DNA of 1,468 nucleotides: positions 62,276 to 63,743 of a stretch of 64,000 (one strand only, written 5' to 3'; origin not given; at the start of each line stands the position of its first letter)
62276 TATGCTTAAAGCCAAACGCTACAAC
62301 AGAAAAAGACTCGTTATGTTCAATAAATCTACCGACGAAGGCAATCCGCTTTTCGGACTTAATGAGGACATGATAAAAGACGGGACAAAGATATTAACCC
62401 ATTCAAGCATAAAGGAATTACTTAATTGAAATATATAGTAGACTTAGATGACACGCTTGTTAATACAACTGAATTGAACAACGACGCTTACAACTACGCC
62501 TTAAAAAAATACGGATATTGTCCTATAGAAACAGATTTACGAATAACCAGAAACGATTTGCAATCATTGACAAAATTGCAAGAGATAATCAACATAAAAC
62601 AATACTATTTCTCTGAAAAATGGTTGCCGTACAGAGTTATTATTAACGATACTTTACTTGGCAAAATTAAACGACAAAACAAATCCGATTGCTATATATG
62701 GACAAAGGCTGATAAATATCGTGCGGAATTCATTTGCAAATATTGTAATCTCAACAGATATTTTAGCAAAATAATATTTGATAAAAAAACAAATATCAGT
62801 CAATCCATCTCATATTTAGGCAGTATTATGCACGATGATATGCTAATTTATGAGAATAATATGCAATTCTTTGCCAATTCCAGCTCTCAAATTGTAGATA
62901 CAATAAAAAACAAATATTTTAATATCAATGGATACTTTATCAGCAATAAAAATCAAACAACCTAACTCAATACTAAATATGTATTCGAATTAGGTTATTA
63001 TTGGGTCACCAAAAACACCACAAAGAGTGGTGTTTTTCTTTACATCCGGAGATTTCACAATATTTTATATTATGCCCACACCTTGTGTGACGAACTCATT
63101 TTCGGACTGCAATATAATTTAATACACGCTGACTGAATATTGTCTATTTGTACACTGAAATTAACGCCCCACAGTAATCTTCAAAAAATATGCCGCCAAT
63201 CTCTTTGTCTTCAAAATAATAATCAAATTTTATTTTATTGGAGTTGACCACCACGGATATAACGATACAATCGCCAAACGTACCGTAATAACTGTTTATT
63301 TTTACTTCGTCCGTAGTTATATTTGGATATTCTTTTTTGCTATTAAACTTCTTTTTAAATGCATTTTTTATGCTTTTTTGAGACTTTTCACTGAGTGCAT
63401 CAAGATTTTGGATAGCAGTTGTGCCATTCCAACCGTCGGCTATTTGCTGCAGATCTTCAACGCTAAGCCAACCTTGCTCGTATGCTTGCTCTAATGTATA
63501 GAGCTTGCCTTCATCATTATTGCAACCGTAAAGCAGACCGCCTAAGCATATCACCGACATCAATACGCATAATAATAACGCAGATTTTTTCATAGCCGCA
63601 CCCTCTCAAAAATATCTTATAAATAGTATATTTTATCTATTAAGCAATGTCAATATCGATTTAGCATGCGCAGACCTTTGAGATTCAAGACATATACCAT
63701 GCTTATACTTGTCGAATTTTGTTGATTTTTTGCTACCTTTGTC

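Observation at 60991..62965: PRTase, DprA/SLOG-like and HAD phosphatase cassette on the tRNA-Lys island: candidate three-component nucleotide-centred defence module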

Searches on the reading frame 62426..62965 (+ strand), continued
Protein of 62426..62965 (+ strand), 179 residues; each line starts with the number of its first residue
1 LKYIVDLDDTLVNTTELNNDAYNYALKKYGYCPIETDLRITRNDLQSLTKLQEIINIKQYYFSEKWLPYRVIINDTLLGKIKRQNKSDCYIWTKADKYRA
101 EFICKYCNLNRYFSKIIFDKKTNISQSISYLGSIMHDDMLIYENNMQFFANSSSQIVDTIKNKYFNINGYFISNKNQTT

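Call 65: find_related_loci(query=A1, collection=metagenome_contigs, flank=4000)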
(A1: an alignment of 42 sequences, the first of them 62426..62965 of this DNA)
Query A1 (179 aa) in metagenome_contigs; peptide patterns used: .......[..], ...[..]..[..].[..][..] (x = any residue, [..] = any of these).
600 stretches matched a pattern (row limit reached: there are more); 6 encode a relative of the query (tblastn E <= 1e-3); 6 distinct loci.
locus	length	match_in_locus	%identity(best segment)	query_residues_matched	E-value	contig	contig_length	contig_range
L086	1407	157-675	47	1-170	1e-50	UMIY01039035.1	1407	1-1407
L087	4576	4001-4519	46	1-170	1e-48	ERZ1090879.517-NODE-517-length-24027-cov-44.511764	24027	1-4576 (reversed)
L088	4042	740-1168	46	3-145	7e-38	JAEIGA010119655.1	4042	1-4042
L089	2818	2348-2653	54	1-100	7e-32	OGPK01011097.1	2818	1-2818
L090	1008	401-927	52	1-172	3e-33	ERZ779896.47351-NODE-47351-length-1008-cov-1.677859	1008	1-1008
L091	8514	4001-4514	42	3-173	2e-31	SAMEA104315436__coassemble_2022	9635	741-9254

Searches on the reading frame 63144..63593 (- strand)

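Call 4: search_protein_families(library=pfam, proteins=[window:63144-63593:-], max_evalue=1)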
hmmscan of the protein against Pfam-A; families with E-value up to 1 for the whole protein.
window:63144-63593:- (149 aa): 2 families
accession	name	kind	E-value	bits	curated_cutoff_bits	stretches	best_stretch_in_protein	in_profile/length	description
PF24907.1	SIBA-E_N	-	0.016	15.6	28.1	1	70-123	59-110/119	Integrin beta-like protein A-E, N-terminal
PF18223.6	PilJ_C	-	0.29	12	26.7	0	25-49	7-31/95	Pili PilJ C-terminal domain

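Call 5: search_protein_families(library=padloc, proteins=[window:63144-63593:-], max_evalue=1)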
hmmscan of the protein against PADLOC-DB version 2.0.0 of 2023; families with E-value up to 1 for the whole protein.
window:63144-63593:- (149 aa): 0 families

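Call 7: search_protein_families(library=ncbifam, proteins=[window:63144-63593:-], max_evalue=1)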
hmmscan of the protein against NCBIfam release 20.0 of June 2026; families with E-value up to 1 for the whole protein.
window:63144-63593:- (149 aa): 1 family
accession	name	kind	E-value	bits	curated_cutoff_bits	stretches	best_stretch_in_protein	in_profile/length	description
NF047890.1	ColdAdpAtcC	equivalog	0.019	14.4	370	1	52-125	137-203/297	cold adaptation protein AtcC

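Call 8: search_protein_families(library=phrogs, proteins=[window:63144-63593:-], max_evalue=0.1)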
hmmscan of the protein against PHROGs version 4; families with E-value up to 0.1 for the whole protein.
window:63144-63593:- (149 aa): 1 family
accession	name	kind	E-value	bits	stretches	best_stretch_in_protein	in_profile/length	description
phrog_35164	-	unknown function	0.061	14.6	1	92-145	6-59/74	-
